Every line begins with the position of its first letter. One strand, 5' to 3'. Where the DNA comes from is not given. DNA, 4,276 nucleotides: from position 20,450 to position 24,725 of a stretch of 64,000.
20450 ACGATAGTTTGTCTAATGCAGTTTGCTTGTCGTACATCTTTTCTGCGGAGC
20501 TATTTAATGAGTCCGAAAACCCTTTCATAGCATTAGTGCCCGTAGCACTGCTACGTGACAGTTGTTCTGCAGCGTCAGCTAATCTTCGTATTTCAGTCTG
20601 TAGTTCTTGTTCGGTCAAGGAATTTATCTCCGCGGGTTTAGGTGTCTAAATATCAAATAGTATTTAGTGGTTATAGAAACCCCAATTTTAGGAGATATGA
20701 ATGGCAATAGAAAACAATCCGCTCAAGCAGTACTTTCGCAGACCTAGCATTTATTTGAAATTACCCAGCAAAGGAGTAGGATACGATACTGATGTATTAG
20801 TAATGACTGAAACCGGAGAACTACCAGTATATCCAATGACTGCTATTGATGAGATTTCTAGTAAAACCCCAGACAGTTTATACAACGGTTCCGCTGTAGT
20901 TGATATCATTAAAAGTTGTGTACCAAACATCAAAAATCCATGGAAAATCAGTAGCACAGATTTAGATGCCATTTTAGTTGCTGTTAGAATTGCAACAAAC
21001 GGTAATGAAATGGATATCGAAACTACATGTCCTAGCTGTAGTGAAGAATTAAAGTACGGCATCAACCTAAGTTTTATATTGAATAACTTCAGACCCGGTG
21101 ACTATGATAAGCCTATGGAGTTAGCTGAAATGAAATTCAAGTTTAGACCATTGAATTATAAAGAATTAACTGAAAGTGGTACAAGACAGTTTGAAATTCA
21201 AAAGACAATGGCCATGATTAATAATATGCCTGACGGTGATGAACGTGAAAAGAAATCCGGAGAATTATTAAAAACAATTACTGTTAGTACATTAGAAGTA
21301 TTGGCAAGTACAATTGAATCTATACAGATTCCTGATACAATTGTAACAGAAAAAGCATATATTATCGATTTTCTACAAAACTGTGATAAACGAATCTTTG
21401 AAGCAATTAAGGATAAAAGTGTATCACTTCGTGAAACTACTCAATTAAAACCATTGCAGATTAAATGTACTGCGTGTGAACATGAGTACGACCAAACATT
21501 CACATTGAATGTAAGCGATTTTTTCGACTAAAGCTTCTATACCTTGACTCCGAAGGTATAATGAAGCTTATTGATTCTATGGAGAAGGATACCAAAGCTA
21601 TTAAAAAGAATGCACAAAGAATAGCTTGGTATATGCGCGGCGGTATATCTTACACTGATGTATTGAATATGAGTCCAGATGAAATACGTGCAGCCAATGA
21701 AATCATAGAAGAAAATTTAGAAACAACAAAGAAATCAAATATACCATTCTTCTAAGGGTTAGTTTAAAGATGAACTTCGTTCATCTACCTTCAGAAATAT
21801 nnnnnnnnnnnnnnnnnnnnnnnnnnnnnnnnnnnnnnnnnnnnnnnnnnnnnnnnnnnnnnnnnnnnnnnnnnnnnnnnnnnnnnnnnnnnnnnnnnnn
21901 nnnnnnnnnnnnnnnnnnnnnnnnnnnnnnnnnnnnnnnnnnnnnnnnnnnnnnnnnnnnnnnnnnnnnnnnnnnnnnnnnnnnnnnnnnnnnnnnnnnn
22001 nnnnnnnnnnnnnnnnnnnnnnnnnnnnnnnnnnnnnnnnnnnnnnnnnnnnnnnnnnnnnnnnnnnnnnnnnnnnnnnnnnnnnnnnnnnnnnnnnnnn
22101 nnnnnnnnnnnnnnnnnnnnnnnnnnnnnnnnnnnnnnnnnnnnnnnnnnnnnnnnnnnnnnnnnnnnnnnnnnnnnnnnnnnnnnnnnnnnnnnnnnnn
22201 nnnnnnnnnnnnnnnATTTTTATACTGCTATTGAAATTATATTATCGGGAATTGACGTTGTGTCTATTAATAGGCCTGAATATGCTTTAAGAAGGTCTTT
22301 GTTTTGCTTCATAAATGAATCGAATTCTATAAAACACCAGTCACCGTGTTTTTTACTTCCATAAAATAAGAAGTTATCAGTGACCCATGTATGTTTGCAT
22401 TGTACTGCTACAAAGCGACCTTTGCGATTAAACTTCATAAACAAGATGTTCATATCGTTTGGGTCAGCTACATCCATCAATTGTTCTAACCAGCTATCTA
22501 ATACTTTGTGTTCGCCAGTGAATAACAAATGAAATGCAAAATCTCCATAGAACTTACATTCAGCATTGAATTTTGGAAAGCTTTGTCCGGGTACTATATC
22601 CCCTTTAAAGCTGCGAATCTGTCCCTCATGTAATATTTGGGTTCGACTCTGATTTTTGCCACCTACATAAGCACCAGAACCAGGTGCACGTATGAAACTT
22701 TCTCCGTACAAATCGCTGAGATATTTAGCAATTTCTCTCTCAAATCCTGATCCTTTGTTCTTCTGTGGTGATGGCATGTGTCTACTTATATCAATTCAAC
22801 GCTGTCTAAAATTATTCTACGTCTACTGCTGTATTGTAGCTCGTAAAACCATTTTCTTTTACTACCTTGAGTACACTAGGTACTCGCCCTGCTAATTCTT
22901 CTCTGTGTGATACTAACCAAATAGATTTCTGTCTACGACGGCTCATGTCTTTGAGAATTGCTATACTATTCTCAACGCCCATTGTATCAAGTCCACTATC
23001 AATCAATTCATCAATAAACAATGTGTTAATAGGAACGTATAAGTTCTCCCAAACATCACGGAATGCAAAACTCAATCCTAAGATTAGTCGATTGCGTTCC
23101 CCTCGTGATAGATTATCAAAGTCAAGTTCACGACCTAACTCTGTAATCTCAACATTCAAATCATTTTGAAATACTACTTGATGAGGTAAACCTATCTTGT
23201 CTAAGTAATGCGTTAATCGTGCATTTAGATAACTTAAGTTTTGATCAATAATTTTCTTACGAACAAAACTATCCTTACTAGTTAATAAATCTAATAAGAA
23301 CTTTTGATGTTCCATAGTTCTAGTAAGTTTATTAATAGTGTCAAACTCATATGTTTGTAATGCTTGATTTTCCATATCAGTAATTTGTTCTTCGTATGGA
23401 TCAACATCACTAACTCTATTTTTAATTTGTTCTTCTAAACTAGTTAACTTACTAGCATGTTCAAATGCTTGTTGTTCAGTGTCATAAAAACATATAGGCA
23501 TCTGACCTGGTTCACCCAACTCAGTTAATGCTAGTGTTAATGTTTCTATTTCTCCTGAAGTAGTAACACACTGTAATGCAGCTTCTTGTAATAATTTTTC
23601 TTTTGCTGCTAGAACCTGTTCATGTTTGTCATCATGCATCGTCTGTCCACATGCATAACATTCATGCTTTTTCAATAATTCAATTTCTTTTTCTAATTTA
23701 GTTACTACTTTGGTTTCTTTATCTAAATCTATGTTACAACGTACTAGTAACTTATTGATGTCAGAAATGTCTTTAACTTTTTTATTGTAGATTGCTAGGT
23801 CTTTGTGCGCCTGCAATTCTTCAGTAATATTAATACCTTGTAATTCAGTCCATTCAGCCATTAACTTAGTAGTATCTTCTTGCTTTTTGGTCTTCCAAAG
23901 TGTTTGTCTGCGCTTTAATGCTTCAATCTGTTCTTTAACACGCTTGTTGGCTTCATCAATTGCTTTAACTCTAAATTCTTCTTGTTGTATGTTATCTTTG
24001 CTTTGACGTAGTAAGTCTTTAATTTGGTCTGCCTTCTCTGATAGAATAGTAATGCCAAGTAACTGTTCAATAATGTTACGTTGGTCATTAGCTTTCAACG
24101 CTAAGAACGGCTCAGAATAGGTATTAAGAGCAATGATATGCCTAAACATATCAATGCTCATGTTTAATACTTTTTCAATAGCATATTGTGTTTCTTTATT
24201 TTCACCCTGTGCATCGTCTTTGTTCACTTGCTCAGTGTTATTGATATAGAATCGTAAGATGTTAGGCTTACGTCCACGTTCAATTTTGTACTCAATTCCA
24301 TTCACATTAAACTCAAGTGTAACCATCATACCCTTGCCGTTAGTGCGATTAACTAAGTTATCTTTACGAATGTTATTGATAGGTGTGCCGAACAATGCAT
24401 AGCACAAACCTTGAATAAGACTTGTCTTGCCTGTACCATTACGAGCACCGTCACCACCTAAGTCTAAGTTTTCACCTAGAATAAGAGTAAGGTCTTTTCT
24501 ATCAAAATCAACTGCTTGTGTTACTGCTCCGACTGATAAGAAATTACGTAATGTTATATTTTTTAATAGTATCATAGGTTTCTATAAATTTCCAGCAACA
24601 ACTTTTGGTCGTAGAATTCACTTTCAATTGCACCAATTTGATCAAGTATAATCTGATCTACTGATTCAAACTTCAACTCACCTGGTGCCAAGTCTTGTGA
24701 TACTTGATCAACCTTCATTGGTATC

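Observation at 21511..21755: Lambda G/GT-style programmed -1 frameshift in a T4-type gp26/gp51 chaperone pair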

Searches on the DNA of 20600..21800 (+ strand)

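Call 8: search_dna_similar(query=window:20600-21800:+, collection=phages, mode=distant, max_rows=30)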
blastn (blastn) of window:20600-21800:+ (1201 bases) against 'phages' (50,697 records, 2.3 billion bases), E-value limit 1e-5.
No match.

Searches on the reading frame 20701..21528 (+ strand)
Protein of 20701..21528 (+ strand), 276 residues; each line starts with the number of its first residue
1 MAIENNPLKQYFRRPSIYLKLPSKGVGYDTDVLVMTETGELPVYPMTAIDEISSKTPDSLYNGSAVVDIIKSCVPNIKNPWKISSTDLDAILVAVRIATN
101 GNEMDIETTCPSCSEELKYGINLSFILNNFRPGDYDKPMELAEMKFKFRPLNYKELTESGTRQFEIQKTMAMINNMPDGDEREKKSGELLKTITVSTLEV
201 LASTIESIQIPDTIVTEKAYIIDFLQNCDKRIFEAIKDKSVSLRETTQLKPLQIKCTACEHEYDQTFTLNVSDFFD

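Call 65: predict_structure(alignment_id=A2)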
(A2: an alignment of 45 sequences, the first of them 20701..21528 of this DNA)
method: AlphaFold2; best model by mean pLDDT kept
length: 276 residues; sequences in the alignment: 45
mean_pLDDT: 86.4   pTM: 0.80
mean pLDDT of the five models: 86.4, 85.7, 85.6, 85.2, 84.4
residues with pLDDT >= 90: 145; 70-90: 106; 50-70: 14; < 50: 11
segments of 3 or more residues with pLDDT < 50: 1-11
pLDDT, mean of each block of 10 residues (from residue 1): 42 79 89 92 83 73 87 93 92 90 87 88 87 88 93 91 90 91 93 92 95 93 94 94 85 88 80 60
secondary structure, 60 per line:
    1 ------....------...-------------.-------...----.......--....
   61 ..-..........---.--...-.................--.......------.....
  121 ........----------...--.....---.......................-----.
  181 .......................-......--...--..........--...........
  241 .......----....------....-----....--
elements in order: H7-10 E17-19 E41-43 H48-54 H57-62 H64-73 H85-100 E103-109 E116-122 H123-128 E139-141 E144-148 H153-174 H180-203 E205-210 E213-215 H218-227 H230-247 E252-255 E262-265 H271-274

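Call 71: fold_search(model_id=the predicted structure, library=pdb)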
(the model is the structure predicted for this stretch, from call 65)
No match with E <= 0.001 here; weaker rows may still be real.
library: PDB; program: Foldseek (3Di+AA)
matches with E <= 10: 500; with E <= 0.001: 0
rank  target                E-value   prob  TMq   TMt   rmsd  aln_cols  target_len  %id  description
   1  7r0e_B                1.0e-01  0.11  0.14  0.07  15.7       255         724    8  Early transcription elongation state of influenza A/H7N9 polymerase backtracked due to double incoproation of nucleoti (released 2022-12-28)
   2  8bek_B                2.1e-01  0.08  0.13  0.07  16.2       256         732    7  Early transcription elongation state of influenza A/H7N9 backtracked polymerase with singly incoporated T1106 at the U (released 2022-12-28)
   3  9h2a_A                2.3e-01  0.12  0.11  0.12  18.4       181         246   14  AcMNPV complete basal cap (released 2025-06-04)
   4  8r3l_B                2.9e-01  0.08  0.15  0.08  17.4       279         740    9  Influenza A/H7N9 polymerase in pre-initiation state, intermediate conformation (I) with PB2-C(I), ENDO(T), and Pol II  (released 2024-02-21)
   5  7nhx_B                3.0e-01  0.07  0.14  0.07  17.2       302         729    9  1918 H1N1 Viral influenza polymerase heterotrimer - full transcriptase (Class1) (released 2021-12-01)
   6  8pnp_B                4.8e-01  0.06  0.14  0.07  17.3       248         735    9  Influenza A/H7N9 polymerase in pre-initiation state with continuous Pol II pS5 CTD peptide mimic bound in site 1A/2A (released 2024-02-21)
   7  9v44_B                4.8e-01  0.06  0.14  0.07  18.4       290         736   11  Coupling of polymerase-nucleoprotein-RNA in an influenza virus mini ribonucleoprotein complex (released 2025-10-08)
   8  6szu_B                5.1e-01  0.05  0.11  0.06  16.0       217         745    4  Bat Influenza A polymerase pre-termination complex with pyrophosphate using 44-mer vRNA template with mutated oligo(U) (released 2020-04-15)
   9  7nhc_B                5.1e-01  0.06  0.14  0.08  17.0       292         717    8  1918 H1N1 Viral influenza polymerase heterotrimer - Endonuclease ordered (Class2b) (released 2021-12-01)
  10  8r3k_B                5.1e-01  0.03  0.11  0.06  17.5       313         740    8  Influenza A/H7N9 polymerase in self-stalled pre-termination state, with Pol II pS5 CTD peptide mimic bound in site 1A/ (released 2024-02-21)
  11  8ww9_I                6.3e-01  0.10  0.14  0.05  19.6       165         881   11  Structure of ADP-Form AsfvPrimPol Dodecamer (released 2025-04-30)
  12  9w7t_A                6.7e-01  0.04  0.10  0.05  20.1       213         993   13  SuperFi Cas9 - 20nt sgRNA - DNA ternary complex Class B (released 2025-12-31)
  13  9raf_B                7.5e-01  0.05  0.13  0.07  16.9       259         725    8  Influenza A/H7N9 polymerase in complex with a 70-mer template in stalled elongation with backtracking and stem. (released 2026-03-11)
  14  8i8c_M                8.0e-01  0.07  0.08  0.10  18.5       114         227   17  Plug structure of the Autographa californica multiple nucleopolyhedrovirus (AcMNPV) (released 2023-12-13)
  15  9a6n_B                8.0e-01  0.06  0.09  0.15  16.9       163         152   12  Integrative model of SOJ-NRDR by crosslinking MS and deep learning (released 2024-09-18)
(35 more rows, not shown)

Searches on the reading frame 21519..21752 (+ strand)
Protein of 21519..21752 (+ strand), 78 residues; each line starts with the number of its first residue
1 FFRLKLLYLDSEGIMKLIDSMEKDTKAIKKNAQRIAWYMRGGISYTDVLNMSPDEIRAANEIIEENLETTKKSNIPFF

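Call 25: search_protein_families(library=pfam, proteins=[window:21519-21752:+], max_evalue=1)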
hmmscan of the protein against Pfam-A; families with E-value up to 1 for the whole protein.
window:21519-21752:+ (78 aa): 2 families
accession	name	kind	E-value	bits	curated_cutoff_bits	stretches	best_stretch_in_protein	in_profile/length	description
PF19481.4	DUF6017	-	0.075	13.7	27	1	3-33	90-120/148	Family of unknown function (DUF6017)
PF24699.1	DUF7663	-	0.093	12.7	27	1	28-53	23-47/225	Domain of unknown function (DUF7663)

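Call 26: search_protein_families(library=phrogs, proteins=[window:21519-21752:+], max_evalue=1)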
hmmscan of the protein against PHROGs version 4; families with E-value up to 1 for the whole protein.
window:21519-21752:+ (78 aa): 3 families
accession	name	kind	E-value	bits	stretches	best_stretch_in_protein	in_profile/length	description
phrog_4315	-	unknown function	0.0064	16.7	1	22-73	91-143/370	-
phrog_14530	-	unknown function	0.018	15.9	1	24-68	11-55/83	-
phrog_30444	-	unknown function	0.26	12.8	1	6-34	21-49/92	-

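Call 73: search_protein_representatives(alignment_id=A3)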
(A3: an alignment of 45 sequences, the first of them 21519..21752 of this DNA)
Query: 45 sequences, 78 profile positions. Proteins with E-value up to 0.001 (for the whole library): 499; up to 1e-10: 153; up to 1e-30: 0. The best 150 are listed.
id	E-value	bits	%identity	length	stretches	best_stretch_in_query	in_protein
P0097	1.1e-29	118.4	-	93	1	1-78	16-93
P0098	1.2e-28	115.2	-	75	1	4-78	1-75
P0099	1.0e-27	112.2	-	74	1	5-78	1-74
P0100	1.3e-26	108.7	-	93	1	1-78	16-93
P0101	2.4e-24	101.4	-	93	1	1-78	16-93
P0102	6.1e-24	100.1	-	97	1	4-75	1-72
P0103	9.2e-23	96.3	-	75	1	4-62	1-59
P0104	1.4e-22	95.8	-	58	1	21-78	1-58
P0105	2.3e-22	95.0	-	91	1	1-78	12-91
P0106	3.4e-22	94.5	-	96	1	1-78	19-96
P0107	4.0e-22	94.3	-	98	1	1-78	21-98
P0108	7.5e-22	93.4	-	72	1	7-78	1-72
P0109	9.6e-22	93.0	-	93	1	1-78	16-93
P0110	1.0e-21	92.9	-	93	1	1-78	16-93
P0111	1.5e-21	92.4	-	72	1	7-78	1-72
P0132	1.9e-17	79.3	-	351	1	2-78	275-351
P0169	8.4e-15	70.8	-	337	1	2-77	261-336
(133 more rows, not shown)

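Call 75: find_encoding_contigs(protein=P0132, flank=6000, max_places=3)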
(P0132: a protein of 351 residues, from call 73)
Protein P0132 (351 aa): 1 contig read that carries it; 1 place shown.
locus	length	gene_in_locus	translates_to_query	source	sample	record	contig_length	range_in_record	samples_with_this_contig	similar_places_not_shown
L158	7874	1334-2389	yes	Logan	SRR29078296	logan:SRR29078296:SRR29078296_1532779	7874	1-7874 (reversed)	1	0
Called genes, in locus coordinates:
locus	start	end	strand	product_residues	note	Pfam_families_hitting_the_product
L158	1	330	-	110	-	?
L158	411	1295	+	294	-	PF12322:T4_baseplate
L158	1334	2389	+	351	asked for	PF12322:T4_baseplate (weak)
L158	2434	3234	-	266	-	-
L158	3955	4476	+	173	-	-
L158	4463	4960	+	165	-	-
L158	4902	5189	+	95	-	-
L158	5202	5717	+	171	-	PF24608:PDDEXK_15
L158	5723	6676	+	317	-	-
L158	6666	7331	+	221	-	-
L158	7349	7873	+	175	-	?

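Call 76: find_encoding_contigs(protein=P0169, flank=6000, max_places=3)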
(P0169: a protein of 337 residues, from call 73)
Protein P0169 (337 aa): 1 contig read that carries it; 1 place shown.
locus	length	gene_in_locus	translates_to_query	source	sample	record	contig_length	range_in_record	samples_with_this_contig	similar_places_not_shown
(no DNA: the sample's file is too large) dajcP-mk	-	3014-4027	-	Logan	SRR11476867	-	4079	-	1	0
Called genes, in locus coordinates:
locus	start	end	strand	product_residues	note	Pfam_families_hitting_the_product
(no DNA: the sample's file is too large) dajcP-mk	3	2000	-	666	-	?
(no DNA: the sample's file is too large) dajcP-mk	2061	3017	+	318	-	PF12322:T4_baseplate (faint)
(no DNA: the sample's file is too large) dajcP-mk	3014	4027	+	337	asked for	PF12322:T4_baseplate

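Call 87: predict_structure(alignment_id=A4)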
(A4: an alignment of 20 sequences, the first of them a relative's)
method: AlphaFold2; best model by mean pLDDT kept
length: 351 residues; sequences in the alignment: 20
mean_pLDDT: 89.2   pTM: 0.83
mean pLDDT of the five models: 89.2, 88.7, 87.7, 87.3, 87.2
residues with pLDDT >= 90: 215; 70-90: 120; 50-70: 16; < 50: 0
segments of 3 or more residues with pLDDT < 50: none
pLDDT, mean of each block of 10 residues (from residue 1): 75 74 89 93 94 90 91 92 91 91 81 90 89 95 96 94 89 94 94 94 68 94 92 93 87 92 91 94 94 92 87 84 85 87 86 64
secondary structure, 60 per line:
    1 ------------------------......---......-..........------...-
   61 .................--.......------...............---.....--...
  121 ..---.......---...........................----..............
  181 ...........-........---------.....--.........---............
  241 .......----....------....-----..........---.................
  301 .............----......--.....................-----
elements in order: H25-30 H34-39 H41-50 H62-77 E80-86 E93-99 H100-107 H111-115 E118-122 E126-132 H137-162 H167-191 E193-200 E210-214 H217-225 H229-247 E252-255 E262-265 H271-280 H284-313 H318-323 H326-346

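Call 93: fold_search(model_id=the predicted structure, library=viral)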
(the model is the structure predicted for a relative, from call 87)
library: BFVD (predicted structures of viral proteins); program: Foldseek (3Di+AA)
matches with E <= 10: 500; with E <= 0.001: 55
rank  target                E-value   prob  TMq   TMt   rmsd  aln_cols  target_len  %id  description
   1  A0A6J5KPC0            7.3e-15  1.00  0.61  0.74   4.1       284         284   22  Baseplate hub assembly protein, bacteriophage T4-like [uncultured Caudovirales phage]
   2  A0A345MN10            3.1e-14  1.00  0.59  0.71   4.6       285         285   19  (no name in the UniProt tables at hand)
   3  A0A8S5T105            3.6e-12  1.00  0.61  0.68   3.9       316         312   17  Baseplate protein [Myoviridae sp. ctWb16]
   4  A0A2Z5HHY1            2.9e-09  1.00  0.43  0.72   3.4       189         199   22  (no name in the UniProt tables at hand)
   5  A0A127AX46            2.4e-08  1.00  0.44  0.61  10.1       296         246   15  Baseplate hub subunit [Bacillus phage SP-15]
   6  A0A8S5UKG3            6.3e-08  1.00  0.37  0.54   9.0       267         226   15  Baseplate protein [Myoviridae sp. ctQf419]
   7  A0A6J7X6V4            1.5e-07  1.00  0.41  0.47   9.0       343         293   13  Uncharacterized protein [uncultured Caudovirales phage]
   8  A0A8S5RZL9            1.9e-07  1.00  0.47  0.39   9.5       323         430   14  Uncharacterized protein [Myoviridae sp. ctNQV2]
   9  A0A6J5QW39            3.4e-07  1.00  0.39  0.50   8.8       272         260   14  Baseplate hub assembly protein, bacteriophage T4-like [uncultured Caudovirales phage]
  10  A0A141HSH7            3.8e-07  1.00  0.42  0.39   8.7       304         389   11  (no name in the UniProt tables at hand)
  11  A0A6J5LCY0            6.1e-07  1.00  0.46  0.63   7.3       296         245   15  Uncharacterized protein [uncultured Caudovirales phage]
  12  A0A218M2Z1            6.8e-07  1.00  0.40  0.54   9.6       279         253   12  Baseplate hub assembly chaperone [Acidovorax phage ACP17]
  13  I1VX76                1.1e-06  1.00  0.42  0.31   8.7       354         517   11  (no name in the UniProt tables at hand)
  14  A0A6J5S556            1.7e-06  1.00  0.39  0.50   9.8       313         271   12  Baseplate hub assembly protein, bacteriophage T4-like [uncultured Caudovirales phage]
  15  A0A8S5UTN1            1.8e-06  1.00  0.35  0.24   8.8       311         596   15  Optinuerin [Myoviridae sp. ctYA416]
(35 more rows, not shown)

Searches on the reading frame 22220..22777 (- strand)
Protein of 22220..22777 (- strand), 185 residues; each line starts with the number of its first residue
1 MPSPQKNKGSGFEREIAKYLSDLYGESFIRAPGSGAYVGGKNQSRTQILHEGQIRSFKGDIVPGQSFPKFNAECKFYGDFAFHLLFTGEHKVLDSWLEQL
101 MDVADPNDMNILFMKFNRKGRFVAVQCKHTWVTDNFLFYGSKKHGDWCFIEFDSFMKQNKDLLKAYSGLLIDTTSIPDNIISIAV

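Call 6: search_protein_families(library=pfam, proteins=[window:22220-22777:-], max_evalue=0.1)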
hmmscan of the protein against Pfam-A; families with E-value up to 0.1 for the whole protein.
window:22220-22777:- (185 aa): 1 family
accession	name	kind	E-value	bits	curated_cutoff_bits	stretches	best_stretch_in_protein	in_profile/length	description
PF24608.2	PDDEXK_15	-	2.6e-25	89.7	27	1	5-130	2-116/164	Phage putative PDDEXK endonuclease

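Call 7: search_protein_families(library=phrogs, proteins=[window:22220-22777:-], max_evalue=0.01)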
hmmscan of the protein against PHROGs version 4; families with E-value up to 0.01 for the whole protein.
window:22220-22777:- (185 aa): 1 family
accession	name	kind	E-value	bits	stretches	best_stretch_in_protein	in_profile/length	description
phrog_244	-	DNA, RNA and nucleotide metabolism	3.2e-18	67.7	1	1-130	4-105/186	RusA-like Holliday junction resolvase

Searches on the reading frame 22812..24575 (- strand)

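Call 6: search_protein_families(library=pfam, proteins=[window:22812-24575:-], max_evalue=0.1)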
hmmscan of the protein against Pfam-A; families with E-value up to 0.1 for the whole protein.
window:22812-24575:- (587 aa): 6 families
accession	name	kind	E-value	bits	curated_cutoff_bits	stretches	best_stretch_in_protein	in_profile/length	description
PF02463.25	SMC_N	-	9.2e-11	42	40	1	246-576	97-217/220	RecF/RecN/SMC N terminal domain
PF13476.12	AAA_23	-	9.5e-11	43.1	27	1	7-302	2-197/201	AAA domain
PF20663.3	COG4_N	-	0.017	15.6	27.3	0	175-226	11-62/107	Conserved oligomeric Golgi complex subunit 4, N-terminal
PF04423.19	Rad50_zn_hook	-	0.03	14.6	24.3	0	294-322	8-38/52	Rad50 zinc hook motif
PF07765.17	KIP1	-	0.05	14.2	33.9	0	547-580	9-42/74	KIP1-like protein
PF08332.16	CaMKII_AD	-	0.053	14.1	22.1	0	381-466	9-101/128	Calcium/calmodulin dependent protein kinase II association domain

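Call 7: search_protein_families(library=phrogs, proteins=[window:22812-24575:-], max_evalue=0.01)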
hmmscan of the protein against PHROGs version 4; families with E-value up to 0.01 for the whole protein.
window:22812-24575:- (587 aa): 3 families
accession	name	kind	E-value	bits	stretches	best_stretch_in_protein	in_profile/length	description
phrog_77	-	DNA, RNA and nucleotide metabolism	6.8e-100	337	1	1-581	295-953/967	SbcC-like subunit of palindrome specific endonuclease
phrog_21388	-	DNA, RNA and nucleotide metabolism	1.7e-18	67.9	1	1-119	1-120/126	exonuclease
phrog_19980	-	unknown function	1.2e-09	38.1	2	514-576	999-1059/1068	-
